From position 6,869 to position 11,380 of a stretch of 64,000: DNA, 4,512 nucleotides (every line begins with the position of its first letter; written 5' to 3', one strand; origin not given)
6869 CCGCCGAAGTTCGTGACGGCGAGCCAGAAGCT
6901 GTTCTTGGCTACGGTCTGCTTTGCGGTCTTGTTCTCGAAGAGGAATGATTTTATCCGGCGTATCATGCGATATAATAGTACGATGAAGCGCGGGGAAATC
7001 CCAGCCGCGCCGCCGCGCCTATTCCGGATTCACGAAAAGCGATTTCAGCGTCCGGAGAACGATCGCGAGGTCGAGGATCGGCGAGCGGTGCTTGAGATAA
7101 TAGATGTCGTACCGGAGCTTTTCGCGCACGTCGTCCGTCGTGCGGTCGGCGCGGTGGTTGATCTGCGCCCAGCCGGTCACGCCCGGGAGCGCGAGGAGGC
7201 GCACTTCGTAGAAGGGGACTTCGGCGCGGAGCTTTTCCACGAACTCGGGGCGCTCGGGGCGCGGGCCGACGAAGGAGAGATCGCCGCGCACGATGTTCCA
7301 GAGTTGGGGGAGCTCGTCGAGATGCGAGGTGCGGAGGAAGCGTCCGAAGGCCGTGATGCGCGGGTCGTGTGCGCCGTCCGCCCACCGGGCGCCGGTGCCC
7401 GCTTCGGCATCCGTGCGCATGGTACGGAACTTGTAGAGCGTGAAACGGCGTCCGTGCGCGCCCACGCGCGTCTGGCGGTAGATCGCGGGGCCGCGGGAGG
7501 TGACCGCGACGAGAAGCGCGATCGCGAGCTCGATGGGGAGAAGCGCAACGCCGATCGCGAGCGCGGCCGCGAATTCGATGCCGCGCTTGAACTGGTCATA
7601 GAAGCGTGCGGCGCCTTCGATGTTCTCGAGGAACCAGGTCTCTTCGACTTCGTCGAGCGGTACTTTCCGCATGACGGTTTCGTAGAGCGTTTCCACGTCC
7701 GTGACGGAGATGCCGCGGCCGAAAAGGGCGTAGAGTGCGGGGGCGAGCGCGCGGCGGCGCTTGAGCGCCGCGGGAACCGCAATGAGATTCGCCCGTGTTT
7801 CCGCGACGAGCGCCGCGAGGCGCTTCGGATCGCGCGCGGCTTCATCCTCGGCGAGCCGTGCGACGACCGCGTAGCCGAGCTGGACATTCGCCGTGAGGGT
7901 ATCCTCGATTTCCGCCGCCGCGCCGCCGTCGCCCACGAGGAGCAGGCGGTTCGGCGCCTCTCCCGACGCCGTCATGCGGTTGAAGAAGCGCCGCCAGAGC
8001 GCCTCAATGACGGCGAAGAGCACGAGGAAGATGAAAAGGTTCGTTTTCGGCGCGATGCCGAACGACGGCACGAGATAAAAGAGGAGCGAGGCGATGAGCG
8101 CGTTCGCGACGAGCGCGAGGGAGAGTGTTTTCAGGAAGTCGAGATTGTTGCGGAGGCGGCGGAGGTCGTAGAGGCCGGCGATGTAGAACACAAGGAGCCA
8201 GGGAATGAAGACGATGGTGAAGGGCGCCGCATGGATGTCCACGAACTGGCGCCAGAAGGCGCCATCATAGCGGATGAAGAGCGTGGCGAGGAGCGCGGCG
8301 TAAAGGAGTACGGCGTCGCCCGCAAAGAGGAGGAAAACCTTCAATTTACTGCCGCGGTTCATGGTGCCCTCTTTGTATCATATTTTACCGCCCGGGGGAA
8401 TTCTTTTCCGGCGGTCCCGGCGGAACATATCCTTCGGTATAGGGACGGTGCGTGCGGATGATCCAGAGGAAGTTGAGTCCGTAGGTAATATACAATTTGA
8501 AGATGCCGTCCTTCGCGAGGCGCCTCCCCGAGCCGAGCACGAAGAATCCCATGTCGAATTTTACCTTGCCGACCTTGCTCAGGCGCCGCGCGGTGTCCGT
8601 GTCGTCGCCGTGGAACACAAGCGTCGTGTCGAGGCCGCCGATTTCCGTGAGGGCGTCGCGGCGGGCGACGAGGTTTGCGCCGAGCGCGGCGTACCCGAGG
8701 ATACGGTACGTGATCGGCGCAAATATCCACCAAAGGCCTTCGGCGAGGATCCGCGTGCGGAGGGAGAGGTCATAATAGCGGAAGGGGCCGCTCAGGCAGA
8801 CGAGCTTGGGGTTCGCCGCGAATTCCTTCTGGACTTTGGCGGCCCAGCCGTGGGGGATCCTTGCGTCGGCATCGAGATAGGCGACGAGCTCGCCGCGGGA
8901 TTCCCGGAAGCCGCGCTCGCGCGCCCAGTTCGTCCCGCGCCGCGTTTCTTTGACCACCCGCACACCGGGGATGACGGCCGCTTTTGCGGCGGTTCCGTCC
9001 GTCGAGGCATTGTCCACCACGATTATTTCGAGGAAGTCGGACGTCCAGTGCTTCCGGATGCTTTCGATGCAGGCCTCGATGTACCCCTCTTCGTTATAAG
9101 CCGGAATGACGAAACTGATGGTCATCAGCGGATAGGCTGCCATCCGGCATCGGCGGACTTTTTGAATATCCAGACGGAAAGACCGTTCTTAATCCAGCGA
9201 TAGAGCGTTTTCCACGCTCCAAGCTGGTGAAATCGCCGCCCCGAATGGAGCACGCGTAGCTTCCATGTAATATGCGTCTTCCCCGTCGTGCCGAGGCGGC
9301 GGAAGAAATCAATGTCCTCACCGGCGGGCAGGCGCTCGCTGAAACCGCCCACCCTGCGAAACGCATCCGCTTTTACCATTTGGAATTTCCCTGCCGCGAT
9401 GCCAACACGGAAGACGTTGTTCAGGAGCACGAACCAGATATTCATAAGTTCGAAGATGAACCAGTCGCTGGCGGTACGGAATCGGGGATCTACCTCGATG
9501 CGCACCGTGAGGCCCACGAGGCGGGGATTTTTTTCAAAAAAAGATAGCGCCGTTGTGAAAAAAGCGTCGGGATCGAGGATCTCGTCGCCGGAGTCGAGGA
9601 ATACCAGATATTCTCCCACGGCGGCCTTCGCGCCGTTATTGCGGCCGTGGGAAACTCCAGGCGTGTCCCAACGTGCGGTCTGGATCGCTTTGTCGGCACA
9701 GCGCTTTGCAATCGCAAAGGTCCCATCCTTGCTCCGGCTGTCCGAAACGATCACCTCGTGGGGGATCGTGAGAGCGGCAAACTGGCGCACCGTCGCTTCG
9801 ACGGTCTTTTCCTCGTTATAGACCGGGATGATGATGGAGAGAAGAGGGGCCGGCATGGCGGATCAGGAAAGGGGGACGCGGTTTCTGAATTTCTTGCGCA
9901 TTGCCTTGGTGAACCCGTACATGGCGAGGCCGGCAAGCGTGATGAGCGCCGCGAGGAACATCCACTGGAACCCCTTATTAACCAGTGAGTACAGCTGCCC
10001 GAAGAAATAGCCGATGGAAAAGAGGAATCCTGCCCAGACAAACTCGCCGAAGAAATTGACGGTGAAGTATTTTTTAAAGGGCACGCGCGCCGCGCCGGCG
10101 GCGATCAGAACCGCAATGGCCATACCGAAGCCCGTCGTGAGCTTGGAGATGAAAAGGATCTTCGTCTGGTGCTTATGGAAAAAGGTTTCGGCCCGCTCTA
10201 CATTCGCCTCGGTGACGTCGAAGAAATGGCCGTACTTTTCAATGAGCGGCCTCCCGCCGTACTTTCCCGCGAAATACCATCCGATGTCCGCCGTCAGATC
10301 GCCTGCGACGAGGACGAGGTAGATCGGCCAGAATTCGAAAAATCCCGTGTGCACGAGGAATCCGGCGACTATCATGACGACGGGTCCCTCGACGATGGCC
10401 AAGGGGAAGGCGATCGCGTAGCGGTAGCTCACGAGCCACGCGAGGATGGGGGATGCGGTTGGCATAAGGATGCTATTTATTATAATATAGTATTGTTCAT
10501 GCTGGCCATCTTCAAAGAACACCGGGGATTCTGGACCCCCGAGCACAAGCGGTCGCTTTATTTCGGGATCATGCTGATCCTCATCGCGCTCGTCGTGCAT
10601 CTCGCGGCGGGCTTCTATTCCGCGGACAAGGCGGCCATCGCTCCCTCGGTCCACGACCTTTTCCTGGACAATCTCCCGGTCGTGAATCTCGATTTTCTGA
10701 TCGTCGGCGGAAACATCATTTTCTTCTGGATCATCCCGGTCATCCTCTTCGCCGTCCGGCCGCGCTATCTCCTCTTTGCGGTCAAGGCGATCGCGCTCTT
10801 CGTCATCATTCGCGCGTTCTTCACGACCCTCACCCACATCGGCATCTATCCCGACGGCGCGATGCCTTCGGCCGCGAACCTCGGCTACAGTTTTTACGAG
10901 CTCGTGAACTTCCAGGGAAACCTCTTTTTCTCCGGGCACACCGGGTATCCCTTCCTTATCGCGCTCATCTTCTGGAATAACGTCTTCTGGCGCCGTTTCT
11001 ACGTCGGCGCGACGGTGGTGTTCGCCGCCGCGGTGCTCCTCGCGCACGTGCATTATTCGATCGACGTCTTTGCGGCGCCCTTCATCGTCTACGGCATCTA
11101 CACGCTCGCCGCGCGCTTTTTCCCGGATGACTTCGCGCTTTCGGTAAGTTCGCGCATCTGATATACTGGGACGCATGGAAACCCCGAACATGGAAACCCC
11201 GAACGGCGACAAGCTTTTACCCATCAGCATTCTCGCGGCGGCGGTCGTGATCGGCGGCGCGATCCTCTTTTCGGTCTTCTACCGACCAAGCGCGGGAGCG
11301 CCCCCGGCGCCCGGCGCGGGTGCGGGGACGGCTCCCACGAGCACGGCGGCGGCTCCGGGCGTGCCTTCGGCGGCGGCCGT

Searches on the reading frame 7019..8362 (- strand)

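Call 7: search_protein_families(library=pfam, proteins=[window:7019-8362:-])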
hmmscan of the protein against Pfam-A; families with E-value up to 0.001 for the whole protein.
window:7019-8362:- (447 aa): 2 families
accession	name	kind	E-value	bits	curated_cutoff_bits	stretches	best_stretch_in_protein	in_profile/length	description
PF02397.22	Bac_transf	-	3.1e-59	200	27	1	259-443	1-178/179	Bacterial sugar transferase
PF13727.12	CoA_binding_3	-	0.00047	20.6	25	1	61-181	2-121/175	CoA-binding domain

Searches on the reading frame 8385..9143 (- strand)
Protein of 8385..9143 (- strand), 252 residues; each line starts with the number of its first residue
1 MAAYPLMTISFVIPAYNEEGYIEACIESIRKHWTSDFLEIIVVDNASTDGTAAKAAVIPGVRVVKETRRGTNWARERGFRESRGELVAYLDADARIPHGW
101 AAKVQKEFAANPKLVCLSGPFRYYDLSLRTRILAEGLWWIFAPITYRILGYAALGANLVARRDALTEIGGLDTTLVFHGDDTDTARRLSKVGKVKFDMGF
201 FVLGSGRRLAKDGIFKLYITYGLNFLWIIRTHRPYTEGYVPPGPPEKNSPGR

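Call 7: search_protein_families(library=pfam, proteins=[window:8385-9143:-])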
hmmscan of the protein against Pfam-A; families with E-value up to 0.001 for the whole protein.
window:8385-9143:- (252 aa): 4 families
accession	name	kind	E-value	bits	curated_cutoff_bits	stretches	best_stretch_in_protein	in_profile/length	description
PF00535.33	Glycos_transf_2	-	3.5e-29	102.3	23.3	1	10-135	1-131/168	Glycosyl transferase family 2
PF13641.12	Glyco_tranf_2_3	-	3.5e-09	37.5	27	1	9-192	3-198/230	Glycosyltransferase like family 2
PF10111.15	Glyco_tranf_2_2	-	9e-09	35.6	27.3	1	10-96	1-94/276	Glycosyltransferase like family 2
PF13632.12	Glyco_trans_2_3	-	0.00031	21.1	27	1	87-193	2-111/198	Glycosyl transferase family group 2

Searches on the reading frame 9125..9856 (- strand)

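Call 7: search_protein_families(library=pfam, proteins=[window:9125-9856:-])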
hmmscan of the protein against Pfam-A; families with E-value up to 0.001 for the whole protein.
window:9125-9856:- (243 aa): 4 families
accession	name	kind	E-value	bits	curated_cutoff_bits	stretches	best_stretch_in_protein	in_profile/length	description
PF00535.33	Glycos_transf_2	-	1.7e-20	74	23.3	1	7-166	1-164/168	Glycosyl transferase family 2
PF13641.12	Glyco_tranf_2_3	-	3.6e-13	50.5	27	1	6-191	3-197/230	Glycosyltransferase like family 2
PF10111.15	Glyco_tranf_2_2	-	7e-13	49.1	27.3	1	7-193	1-204/276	Glycosyltransferase like family 2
PF13632.12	Glyco_trans_2_3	-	0.00037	20.8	27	1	86-222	4-140/198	Glycosyl transferase family group 2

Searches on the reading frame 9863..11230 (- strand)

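Call 23: search_protein_families(library=ncbifam, proteins=[window:9863-11230:-], max_evalue=0.00001)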
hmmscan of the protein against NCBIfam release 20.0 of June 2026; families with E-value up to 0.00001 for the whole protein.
window:9863-11230:- (455 aa): 1 family
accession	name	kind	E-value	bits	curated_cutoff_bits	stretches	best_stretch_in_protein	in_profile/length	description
NF052604.1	UndecprPTUtpABac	equivalog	4.8e-18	65.9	250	1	272-446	21-194/198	undecaprenyl phosphate transporter UptA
